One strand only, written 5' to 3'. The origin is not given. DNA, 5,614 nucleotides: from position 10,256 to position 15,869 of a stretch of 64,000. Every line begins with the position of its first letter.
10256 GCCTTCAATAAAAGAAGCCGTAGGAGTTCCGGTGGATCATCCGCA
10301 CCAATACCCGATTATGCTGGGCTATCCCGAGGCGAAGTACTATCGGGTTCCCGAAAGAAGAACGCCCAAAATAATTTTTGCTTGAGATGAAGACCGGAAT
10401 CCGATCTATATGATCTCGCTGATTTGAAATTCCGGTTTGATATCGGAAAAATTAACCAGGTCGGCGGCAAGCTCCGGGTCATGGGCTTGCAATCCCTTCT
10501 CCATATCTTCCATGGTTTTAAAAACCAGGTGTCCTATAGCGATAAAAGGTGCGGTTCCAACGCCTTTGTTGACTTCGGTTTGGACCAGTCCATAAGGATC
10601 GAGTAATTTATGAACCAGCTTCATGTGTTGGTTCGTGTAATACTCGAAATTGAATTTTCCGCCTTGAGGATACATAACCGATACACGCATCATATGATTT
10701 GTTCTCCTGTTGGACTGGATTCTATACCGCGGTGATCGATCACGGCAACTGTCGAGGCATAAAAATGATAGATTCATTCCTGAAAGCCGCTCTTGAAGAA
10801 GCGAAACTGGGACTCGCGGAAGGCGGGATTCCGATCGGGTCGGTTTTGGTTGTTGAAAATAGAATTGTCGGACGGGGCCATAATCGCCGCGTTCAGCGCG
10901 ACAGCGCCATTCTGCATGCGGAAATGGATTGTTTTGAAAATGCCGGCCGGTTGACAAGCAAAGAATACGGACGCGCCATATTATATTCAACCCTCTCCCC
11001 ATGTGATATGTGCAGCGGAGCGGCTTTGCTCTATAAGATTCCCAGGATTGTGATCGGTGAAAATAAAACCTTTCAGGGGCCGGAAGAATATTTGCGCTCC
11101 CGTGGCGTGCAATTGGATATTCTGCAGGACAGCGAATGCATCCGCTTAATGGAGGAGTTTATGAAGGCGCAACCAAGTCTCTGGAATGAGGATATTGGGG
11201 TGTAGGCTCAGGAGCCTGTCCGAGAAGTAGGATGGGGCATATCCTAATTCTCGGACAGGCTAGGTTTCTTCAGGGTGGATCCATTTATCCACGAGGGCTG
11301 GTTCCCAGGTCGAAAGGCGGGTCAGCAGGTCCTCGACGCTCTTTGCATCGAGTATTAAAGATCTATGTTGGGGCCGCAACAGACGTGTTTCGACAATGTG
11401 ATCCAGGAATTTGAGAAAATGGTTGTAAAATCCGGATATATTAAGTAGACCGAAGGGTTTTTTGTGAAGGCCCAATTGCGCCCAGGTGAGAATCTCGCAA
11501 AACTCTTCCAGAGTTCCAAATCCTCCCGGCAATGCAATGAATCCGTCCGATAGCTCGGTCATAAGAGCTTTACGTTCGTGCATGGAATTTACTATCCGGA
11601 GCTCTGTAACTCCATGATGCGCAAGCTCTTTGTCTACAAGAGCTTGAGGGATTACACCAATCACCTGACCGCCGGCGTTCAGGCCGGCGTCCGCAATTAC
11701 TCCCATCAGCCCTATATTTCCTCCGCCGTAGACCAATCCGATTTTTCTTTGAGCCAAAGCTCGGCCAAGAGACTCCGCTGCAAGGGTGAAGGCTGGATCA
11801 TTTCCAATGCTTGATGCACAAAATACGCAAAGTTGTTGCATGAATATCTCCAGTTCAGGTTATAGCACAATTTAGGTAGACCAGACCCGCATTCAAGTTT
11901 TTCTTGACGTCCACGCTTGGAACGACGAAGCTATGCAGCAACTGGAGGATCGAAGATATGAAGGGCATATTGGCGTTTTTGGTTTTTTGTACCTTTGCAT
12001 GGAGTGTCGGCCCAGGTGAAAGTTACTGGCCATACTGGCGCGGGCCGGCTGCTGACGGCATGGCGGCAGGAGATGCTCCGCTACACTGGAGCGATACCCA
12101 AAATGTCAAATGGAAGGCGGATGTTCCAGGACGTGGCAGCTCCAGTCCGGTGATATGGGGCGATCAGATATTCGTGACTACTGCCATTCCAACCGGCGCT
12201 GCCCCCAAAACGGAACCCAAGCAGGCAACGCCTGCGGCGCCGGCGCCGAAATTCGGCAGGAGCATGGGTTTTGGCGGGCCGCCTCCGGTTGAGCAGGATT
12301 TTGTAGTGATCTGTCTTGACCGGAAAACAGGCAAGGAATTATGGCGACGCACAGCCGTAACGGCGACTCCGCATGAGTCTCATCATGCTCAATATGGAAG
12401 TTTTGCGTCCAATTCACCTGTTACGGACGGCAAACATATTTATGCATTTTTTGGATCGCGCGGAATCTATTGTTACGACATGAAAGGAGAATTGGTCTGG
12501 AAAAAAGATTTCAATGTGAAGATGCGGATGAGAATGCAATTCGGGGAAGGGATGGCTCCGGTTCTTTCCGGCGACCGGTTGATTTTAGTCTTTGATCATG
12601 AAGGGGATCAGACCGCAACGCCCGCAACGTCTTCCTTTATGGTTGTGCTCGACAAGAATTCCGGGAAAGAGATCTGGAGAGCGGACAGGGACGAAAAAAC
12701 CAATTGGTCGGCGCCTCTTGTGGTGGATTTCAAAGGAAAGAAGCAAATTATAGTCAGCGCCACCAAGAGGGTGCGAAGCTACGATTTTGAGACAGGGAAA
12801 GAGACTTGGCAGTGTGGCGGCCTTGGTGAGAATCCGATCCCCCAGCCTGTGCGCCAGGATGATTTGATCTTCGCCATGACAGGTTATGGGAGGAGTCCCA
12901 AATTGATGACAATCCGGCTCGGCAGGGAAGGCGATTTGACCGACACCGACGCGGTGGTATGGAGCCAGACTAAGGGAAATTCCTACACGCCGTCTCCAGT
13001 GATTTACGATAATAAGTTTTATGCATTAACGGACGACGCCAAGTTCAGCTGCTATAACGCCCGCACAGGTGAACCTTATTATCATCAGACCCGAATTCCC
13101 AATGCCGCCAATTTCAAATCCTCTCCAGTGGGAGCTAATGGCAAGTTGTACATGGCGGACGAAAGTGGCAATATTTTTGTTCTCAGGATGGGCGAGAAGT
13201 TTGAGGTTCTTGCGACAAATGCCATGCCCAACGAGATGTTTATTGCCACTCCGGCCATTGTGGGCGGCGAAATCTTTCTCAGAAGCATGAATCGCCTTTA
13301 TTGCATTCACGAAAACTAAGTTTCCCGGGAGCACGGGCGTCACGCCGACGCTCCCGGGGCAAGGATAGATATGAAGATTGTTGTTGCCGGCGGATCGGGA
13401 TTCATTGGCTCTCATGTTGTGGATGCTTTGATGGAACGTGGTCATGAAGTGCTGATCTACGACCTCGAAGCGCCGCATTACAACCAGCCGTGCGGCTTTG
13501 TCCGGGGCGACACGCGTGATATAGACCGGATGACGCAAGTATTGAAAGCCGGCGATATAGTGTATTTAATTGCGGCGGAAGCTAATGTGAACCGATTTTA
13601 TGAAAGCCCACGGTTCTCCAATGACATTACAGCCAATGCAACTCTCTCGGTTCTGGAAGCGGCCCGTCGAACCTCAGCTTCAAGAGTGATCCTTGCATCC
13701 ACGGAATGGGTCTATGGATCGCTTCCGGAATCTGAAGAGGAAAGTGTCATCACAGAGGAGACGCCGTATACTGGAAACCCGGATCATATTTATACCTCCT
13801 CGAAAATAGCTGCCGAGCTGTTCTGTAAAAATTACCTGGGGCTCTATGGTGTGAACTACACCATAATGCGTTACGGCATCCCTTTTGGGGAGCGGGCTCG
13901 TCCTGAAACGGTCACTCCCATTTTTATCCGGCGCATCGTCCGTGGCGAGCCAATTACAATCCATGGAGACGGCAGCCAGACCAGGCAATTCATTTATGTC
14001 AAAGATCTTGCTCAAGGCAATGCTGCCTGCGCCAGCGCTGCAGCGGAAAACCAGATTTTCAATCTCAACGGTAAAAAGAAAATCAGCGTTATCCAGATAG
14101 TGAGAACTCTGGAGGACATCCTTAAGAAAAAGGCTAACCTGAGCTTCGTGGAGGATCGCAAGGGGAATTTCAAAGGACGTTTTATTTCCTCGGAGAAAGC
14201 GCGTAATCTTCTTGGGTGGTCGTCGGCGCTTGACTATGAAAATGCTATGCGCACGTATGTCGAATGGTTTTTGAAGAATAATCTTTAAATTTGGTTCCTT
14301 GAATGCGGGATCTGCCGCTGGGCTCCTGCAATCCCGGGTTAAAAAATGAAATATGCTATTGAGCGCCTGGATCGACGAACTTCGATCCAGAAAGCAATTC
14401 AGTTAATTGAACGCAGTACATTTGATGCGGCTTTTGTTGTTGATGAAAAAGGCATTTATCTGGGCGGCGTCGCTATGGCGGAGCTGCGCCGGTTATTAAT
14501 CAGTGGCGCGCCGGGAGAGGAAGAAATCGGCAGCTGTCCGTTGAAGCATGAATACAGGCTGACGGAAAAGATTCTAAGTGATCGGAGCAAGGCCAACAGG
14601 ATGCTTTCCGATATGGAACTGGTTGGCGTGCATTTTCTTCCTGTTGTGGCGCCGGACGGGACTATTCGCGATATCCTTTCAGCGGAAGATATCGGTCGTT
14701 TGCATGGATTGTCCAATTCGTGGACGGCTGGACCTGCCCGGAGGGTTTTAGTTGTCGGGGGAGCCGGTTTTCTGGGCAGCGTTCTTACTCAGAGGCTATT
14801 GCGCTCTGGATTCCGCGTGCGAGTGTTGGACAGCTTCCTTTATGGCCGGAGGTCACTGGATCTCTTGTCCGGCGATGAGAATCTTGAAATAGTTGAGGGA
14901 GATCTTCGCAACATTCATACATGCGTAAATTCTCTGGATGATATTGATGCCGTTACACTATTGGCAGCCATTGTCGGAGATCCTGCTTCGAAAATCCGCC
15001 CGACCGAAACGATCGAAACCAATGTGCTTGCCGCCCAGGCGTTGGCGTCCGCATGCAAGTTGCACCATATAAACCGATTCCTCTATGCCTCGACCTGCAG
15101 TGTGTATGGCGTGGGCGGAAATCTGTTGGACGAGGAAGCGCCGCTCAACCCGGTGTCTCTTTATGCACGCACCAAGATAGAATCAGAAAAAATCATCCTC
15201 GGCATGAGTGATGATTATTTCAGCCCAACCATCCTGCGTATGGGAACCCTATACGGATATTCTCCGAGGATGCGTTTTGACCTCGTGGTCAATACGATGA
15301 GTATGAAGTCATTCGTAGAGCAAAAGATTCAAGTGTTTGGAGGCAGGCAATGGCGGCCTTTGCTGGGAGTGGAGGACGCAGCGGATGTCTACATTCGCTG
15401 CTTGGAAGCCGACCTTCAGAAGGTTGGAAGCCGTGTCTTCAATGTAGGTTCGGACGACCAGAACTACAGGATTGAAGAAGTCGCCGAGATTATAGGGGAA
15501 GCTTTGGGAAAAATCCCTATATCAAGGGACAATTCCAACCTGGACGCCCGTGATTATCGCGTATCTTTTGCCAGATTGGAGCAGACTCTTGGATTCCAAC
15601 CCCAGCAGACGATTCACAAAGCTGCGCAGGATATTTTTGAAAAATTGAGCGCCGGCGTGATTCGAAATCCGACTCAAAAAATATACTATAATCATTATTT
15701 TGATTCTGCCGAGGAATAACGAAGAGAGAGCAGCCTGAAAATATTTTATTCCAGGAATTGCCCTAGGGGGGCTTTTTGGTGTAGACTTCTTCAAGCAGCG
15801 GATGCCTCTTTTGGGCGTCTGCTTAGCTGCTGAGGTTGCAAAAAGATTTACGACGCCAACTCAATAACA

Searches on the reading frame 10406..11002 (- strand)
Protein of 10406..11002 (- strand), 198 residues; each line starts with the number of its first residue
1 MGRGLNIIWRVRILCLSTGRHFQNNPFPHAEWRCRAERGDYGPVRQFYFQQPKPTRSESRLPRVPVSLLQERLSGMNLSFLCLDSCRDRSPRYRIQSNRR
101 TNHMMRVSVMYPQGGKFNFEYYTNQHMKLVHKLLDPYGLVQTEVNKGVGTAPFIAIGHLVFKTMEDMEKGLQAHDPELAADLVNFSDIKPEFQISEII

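Call 63: search_protein_families(library=pfam, proteins=[window:10406-11002:-], max_evalue=0.001)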
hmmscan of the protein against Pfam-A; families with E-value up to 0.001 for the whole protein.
window:10406-11002:- (198 aa): 1 family
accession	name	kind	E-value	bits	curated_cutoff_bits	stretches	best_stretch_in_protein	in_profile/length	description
PF07110.17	EthD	-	8.9e-05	24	22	1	120-187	11-94/96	EthD domain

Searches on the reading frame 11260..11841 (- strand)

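Call 63: search_protein_families(library=pfam, proteins=[window:11260-11841:-], max_evalue=0.001)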
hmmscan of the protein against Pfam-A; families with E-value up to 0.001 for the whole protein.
window:11260-11841:- (193 aa): 2 families
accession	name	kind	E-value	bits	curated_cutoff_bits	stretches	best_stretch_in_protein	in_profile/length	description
PF03641.19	Lysine_decarbox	-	5.8e-43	146.7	27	1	46-175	1-130/131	Possible lysine decarboxylase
PF18306.6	LDcluster4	-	2e-15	57.1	26.3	1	18-116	17-112/151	SLOG cluster4 family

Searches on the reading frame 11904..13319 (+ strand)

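Call 26: search_protein_families(library=pfam, proteins=[window:11904-13319:+], max_evalue=0.0001)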
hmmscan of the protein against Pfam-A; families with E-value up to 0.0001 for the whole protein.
window:11904-13319:+ (471 aa): 3 families
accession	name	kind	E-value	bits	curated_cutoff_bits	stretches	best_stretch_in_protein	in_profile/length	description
PF13360.13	PQQ_2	-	4.4e-32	112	27.6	2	132-304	2-144/233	Outer membrane protein assembly factor BamB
PF13570.13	Beta-prop_ACSF4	-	4.7e-08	33.2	133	0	244-454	71-265/329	Beta-alanine-activating enzyme, beta-propeller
PF03478.24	Beta-prop_KIB1-4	-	2.6e-05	24.3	27.4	0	315-435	75-185/242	KIB1-4 beta-propeller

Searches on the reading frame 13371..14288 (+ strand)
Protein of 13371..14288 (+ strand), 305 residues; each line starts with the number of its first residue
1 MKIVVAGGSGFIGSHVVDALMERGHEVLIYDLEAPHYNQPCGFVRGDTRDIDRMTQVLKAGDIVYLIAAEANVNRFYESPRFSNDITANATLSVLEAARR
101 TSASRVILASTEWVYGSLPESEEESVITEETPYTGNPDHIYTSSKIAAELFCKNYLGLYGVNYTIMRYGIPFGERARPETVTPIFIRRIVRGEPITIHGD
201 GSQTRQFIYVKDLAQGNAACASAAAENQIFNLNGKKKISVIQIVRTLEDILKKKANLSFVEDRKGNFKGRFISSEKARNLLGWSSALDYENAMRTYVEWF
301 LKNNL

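Call 26: search_protein_families(library=pfam, proteins=[window:13371-14288:+], max_evalue=0.0001)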
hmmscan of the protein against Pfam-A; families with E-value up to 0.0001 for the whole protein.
window:13371-14288:+ (305 aa): 7 families
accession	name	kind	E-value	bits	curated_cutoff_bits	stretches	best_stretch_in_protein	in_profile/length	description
PF01370.27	Epimerase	-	3.7e-49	167.7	20.9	1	3-231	1-238/240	NAD dependent epimerase/dehydratase family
PF16363.11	GDP_Man_Dehyd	-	3.2e-36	125.9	27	1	5-294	2-330/332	GDP-mannose 4,6 dehydratase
PF01073.25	3Beta_HSD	-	2.8e-16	59.8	22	1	4-218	1-226/280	3-beta hydroxysteroid dehydrogenase/isomerase family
PF04321.23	RmlD_sub_bind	-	6.4e-12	45.6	27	1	1-243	1-223/287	RmlD substrate binding domain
PF02719.21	Polysacc_synt_2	-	7.3e-11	42.2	20.2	1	134-255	131-251/293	Polysaccharide biosynthesis protein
PF13460.12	NAD_binding_10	-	2.7e-09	37.6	27.2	1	7-170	1-145/184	NAD(P)H-binding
PF07993.18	NAD_binding_4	-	4.2e-08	33.1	20.1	1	56-173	84-209/258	Male sterility protein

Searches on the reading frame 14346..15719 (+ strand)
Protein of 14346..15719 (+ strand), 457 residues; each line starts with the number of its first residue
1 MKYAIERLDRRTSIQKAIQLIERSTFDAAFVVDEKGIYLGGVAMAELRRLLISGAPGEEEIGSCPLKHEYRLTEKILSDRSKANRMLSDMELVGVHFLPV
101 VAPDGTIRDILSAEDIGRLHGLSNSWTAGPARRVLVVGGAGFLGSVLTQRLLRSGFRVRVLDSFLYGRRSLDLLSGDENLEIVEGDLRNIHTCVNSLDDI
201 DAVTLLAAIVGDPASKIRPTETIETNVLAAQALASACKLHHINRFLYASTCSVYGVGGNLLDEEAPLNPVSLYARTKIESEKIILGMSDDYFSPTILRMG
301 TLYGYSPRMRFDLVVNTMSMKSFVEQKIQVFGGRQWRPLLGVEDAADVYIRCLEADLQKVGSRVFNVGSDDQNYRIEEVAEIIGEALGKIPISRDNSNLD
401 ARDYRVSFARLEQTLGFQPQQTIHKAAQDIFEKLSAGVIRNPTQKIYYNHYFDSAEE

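Call 63: search_protein_families(library=pfam, proteins=[window:14346-15719:+], max_evalue=0.001)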
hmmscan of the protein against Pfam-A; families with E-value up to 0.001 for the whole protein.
window:14346-15719:+ (457 aa): 9 families
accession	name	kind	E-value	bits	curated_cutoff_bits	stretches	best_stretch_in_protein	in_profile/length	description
PF01370.27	Epimerase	-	2.9e-44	151.7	20.9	1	134-368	1-240/240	NAD dependent epimerase/dehydratase family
PF16363.11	GDP_Man_Dehyd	-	2.8e-23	83.3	27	1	135-389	1-268/332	GDP-mannose 4,6 dehydratase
PF01073.25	3Beta_HSD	-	3e-18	66.3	22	1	135-316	1-195/280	3-beta hydroxysteroid dehydrogenase/isomerase family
PF04321.23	RmlD_sub_bind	-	4.9e-15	55.8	27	1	133-386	2-231/287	RmlD substrate binding domain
PF13460.12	NAD_binding_10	-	1e-10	42.3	27.2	1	138-303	1-147/184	NAD(P)H-binding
PF02719.21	Polysacc_synt_2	-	3.2e-07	30.2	20.2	1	134-250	1-128/293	Polysaccharide biosynthesis protein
PF07993.18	NAD_binding_4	-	5.2e-06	26.2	20.1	0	137-306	2-211/258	Male sterility protein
PF05368.20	NmrA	-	6.3e-06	26.4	27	1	132-250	3-107/298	NmrA-like family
PF00571.33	CBS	-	0.00015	22.4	24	0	9-51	13-55/57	CBS domain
